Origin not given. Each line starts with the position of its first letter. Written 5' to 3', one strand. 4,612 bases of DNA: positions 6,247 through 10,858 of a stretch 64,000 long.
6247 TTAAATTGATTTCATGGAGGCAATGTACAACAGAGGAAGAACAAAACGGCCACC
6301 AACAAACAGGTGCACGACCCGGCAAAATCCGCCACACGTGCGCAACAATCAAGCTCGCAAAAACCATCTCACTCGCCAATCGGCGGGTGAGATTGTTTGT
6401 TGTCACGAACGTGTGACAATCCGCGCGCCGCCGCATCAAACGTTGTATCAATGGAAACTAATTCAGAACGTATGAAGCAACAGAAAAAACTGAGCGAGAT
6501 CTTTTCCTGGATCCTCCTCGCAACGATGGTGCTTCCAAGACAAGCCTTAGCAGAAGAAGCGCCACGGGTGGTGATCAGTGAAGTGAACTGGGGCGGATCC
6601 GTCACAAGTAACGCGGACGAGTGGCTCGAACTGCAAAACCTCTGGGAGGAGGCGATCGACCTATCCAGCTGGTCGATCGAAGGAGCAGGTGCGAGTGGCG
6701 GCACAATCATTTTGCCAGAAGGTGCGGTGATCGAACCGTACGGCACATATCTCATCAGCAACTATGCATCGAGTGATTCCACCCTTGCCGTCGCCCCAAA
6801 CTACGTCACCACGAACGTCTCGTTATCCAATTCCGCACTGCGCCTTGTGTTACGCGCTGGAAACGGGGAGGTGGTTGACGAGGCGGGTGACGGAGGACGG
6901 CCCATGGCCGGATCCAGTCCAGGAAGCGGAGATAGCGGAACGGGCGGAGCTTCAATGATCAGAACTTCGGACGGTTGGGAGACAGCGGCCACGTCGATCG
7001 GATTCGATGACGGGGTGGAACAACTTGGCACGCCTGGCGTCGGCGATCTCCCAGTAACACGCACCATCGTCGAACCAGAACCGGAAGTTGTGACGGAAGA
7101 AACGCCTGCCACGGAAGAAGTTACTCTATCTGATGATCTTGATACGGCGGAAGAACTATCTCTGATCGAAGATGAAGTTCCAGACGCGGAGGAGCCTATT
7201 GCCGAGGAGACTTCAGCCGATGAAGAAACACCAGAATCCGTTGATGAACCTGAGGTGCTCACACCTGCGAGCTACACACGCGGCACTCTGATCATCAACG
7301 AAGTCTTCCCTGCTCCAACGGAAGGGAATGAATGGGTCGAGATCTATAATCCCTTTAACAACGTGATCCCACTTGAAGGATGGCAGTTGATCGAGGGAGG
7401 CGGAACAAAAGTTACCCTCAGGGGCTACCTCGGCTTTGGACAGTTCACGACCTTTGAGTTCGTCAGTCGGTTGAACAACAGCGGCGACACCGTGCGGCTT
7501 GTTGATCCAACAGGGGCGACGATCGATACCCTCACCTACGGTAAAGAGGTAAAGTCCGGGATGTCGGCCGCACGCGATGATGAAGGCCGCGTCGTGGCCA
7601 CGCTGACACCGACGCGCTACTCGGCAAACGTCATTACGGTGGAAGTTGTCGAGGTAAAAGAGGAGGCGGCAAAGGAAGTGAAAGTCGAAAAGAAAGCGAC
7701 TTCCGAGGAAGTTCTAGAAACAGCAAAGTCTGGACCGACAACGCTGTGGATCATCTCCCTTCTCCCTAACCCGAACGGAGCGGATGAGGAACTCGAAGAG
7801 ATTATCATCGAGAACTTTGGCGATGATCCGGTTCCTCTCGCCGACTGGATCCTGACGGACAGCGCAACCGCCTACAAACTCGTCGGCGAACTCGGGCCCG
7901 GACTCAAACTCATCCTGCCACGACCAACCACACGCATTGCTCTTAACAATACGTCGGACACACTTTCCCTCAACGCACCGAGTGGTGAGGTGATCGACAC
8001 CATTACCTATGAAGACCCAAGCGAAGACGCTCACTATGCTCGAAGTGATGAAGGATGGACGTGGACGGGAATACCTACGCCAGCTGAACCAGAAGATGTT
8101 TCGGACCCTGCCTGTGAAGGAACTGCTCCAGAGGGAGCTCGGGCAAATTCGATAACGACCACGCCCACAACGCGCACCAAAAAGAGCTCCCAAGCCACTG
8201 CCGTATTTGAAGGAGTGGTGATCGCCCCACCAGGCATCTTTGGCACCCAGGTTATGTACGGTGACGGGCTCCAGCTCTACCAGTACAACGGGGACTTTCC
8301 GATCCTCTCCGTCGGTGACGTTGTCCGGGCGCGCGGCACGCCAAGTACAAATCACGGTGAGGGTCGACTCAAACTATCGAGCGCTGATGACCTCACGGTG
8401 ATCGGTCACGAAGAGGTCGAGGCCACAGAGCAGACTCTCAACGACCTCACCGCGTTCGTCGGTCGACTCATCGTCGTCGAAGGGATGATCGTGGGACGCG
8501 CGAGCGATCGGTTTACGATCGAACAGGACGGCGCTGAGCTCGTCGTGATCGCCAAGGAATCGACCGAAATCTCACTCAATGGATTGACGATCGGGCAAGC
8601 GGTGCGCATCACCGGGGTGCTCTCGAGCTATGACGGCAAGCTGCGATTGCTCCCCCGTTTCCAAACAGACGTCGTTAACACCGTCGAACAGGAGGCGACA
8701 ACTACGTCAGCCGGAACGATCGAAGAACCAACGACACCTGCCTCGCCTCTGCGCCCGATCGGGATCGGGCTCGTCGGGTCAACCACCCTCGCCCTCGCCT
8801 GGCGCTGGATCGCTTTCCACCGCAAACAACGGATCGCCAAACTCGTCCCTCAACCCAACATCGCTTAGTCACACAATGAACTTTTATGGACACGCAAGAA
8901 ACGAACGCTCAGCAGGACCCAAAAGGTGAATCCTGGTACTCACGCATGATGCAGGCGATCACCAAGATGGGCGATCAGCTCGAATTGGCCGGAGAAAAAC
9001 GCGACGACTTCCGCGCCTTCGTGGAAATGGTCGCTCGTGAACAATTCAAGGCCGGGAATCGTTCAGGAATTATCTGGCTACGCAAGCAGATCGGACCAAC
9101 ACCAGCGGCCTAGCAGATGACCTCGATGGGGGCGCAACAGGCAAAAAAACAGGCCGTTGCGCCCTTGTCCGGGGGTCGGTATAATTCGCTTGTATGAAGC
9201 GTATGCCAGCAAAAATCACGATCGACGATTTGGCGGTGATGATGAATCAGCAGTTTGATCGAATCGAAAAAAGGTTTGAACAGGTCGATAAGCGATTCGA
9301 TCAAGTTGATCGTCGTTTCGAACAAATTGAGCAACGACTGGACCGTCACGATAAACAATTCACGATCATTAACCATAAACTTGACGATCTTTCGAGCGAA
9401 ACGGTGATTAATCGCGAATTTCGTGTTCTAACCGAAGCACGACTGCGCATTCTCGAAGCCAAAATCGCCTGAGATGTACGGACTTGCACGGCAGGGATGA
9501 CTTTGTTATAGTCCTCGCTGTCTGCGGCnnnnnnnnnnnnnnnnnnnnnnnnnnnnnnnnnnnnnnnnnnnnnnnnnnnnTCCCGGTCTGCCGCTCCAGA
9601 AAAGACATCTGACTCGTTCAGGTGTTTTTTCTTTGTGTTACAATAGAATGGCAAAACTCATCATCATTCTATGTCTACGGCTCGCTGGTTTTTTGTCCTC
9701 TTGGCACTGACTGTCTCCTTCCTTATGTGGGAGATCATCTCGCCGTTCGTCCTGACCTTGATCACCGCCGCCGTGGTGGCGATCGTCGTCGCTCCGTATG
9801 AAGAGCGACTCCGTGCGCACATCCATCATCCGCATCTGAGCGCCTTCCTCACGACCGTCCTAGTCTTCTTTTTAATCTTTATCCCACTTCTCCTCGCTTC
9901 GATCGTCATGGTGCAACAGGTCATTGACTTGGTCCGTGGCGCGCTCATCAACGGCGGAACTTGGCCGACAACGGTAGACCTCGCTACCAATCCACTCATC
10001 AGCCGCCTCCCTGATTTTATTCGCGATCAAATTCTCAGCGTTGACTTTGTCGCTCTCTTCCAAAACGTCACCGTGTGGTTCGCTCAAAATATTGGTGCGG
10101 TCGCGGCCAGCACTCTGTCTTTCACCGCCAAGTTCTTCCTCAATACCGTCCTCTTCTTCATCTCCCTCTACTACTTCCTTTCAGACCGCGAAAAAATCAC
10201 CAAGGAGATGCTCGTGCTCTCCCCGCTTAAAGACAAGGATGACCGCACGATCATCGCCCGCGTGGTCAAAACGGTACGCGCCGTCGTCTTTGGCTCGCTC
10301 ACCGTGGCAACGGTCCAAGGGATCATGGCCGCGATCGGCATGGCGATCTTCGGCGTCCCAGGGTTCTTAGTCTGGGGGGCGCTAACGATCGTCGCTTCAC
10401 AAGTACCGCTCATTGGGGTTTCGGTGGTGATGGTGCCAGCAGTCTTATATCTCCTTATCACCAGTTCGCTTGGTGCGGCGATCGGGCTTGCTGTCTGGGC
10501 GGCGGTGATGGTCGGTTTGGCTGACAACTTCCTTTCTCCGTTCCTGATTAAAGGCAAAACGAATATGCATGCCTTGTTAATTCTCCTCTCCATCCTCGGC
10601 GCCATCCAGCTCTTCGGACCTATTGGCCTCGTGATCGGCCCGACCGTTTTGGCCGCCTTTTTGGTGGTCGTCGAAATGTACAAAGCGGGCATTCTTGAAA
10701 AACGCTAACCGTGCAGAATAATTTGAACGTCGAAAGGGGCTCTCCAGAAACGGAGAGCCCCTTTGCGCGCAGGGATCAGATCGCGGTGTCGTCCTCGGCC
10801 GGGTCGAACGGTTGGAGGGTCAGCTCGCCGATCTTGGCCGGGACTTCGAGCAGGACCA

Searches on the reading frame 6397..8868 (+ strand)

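Call 8: search_protein_families(library=pfam, proteins=[window:6397-8868:+], max_evalue=0.001)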
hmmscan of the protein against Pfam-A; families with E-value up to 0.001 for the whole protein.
window:6397-8868:+ (823 aa): 1 family
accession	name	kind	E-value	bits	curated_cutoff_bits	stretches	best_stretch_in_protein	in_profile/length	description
PF00932.25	LTD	-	1.5e-35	122.3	34.3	3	293-382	3-108/109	Lamin Tail Domain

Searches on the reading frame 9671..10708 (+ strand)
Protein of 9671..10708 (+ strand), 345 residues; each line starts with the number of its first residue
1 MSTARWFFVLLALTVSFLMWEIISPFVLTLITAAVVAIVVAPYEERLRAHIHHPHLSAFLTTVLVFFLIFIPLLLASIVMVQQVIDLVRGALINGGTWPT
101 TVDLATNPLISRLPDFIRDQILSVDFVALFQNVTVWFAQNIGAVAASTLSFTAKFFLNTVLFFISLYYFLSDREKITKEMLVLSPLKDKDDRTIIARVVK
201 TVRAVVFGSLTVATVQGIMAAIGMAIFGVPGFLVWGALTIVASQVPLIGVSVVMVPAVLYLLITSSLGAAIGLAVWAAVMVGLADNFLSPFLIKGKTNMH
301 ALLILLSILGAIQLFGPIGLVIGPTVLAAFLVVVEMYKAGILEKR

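Call 32: search_protein_families(library=pfam, proteins=[window:9671-10708:+], max_evalue=0.001)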
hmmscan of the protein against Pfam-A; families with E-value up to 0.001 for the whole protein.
window:9671-10708:+ (345 aa): 1 family
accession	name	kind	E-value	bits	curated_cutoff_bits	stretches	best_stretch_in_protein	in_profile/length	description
PF01594.21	AI-2E_transport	-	2.6e-39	135.8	34.3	1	8-337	3-326/327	AI-2E family transporter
